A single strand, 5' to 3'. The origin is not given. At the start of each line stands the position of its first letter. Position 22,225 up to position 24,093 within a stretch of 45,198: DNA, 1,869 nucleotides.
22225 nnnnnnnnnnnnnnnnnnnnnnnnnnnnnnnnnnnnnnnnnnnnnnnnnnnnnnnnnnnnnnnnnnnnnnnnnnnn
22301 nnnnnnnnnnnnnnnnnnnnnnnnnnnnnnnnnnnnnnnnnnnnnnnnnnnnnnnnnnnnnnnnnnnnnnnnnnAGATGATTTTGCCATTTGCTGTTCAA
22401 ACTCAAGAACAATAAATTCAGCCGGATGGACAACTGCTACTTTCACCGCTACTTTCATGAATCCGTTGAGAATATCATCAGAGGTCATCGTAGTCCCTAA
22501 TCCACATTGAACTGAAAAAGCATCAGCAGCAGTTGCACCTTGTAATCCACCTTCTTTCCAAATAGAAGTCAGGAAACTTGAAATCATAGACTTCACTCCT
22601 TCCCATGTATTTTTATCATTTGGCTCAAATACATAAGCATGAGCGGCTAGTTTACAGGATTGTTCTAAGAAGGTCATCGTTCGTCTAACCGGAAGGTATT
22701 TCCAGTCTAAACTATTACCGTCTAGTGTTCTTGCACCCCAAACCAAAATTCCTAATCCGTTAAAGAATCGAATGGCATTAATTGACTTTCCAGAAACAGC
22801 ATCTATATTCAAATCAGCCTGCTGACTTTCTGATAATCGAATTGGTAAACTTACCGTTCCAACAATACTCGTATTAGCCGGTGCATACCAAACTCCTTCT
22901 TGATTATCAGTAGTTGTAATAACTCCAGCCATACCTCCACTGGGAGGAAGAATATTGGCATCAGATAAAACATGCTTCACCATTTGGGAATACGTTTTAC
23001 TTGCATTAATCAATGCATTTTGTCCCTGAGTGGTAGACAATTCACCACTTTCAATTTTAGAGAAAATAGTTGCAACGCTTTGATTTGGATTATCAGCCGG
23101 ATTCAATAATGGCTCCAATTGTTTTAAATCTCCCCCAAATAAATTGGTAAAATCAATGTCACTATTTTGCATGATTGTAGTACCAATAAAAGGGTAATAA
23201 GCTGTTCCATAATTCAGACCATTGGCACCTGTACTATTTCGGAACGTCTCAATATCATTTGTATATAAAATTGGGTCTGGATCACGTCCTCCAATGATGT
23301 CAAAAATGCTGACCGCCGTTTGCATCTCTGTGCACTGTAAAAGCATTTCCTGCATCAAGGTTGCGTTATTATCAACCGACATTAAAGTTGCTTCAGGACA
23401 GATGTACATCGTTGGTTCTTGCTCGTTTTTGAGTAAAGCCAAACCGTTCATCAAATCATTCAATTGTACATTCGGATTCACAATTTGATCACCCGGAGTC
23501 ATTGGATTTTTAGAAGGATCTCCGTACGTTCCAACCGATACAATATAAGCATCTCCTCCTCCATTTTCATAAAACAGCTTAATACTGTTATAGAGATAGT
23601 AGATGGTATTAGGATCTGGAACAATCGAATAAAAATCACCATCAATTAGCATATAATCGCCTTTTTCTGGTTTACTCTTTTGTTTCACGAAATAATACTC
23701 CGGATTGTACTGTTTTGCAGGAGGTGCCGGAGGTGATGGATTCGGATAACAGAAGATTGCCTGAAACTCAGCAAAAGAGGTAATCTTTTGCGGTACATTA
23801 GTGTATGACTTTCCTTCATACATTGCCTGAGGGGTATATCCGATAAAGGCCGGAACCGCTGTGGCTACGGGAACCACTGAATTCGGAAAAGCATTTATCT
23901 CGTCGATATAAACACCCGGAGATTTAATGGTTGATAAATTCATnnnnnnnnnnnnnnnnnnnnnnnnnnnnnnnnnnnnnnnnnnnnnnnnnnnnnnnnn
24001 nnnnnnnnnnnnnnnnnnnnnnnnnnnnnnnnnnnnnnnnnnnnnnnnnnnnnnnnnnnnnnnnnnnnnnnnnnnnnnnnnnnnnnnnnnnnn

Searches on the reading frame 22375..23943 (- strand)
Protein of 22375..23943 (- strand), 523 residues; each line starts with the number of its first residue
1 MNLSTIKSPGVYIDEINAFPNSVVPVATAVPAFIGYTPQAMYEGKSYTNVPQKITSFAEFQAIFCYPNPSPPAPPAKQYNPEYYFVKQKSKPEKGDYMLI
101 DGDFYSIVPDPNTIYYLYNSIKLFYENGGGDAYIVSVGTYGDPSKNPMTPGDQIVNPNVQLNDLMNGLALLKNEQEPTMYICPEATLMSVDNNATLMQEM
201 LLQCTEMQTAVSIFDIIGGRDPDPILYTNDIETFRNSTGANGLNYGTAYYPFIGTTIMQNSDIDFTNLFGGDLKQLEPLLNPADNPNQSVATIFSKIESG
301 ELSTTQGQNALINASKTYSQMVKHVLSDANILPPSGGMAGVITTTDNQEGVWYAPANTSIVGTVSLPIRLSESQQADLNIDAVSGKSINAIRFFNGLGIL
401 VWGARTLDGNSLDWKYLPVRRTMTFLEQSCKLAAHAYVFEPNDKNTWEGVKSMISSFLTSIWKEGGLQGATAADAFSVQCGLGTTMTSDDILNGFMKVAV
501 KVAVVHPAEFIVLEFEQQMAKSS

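Call 38: search_protein_families(library=pfam, proteins=[window:22375-23943:-], max_evalue=0.00001)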
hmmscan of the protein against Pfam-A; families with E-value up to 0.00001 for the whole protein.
window:22375-23943:- (523 aa): 2 families
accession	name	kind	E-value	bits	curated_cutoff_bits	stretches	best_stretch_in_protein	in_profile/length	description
PF17482.7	Phage_sheath_1C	-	3.9e-11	43.3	26.9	1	413-517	5-103/104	Phage tail sheath C-terminal domain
PF04984.19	Phage_sheath_1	-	6.1e-07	29.8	31.4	1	288-407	64-168/168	Phage tail sheath protein subtilisin-like domain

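Call 43: find_encoding_contigs(protein=window:22375-23943:-, flank=10000, max_places=10)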
Protein window:22375-23943:- (523 aa): 3 contigs read that carry it; 3 places shown.
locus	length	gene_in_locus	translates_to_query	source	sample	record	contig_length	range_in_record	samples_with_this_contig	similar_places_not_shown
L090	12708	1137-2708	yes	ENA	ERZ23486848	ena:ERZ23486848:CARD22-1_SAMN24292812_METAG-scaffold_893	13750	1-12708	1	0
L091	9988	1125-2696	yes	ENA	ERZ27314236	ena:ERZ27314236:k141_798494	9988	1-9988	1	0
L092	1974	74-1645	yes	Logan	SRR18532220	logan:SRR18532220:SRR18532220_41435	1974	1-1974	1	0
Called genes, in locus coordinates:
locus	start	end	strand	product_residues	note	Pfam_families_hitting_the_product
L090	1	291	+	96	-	?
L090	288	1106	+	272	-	-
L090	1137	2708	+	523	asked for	PF04984:Phage_sheath_1 (weak), PF17482:Phage_sheath_1C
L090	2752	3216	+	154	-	PF06841:Phage_T4_gp19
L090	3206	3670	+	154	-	PF06841:Phage_T4_gp19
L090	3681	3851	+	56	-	PF19265:DUF5908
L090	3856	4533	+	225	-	PF19266:CIS_tube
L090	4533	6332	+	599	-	PF05954:Phage_GPD, PF04717:Phage_base_V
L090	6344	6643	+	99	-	PF05488:PAAR_motif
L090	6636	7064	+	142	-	PF04965:GPW_gp25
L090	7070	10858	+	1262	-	-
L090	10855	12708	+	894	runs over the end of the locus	-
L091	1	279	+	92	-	?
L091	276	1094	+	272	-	-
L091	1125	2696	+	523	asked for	PF04984:Phage_sheath_1 (weak), PF17482:Phage_sheath_1C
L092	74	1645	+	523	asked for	PF04984:Phage_sheath_1 (weak), PF17482:Phage_sheath_1C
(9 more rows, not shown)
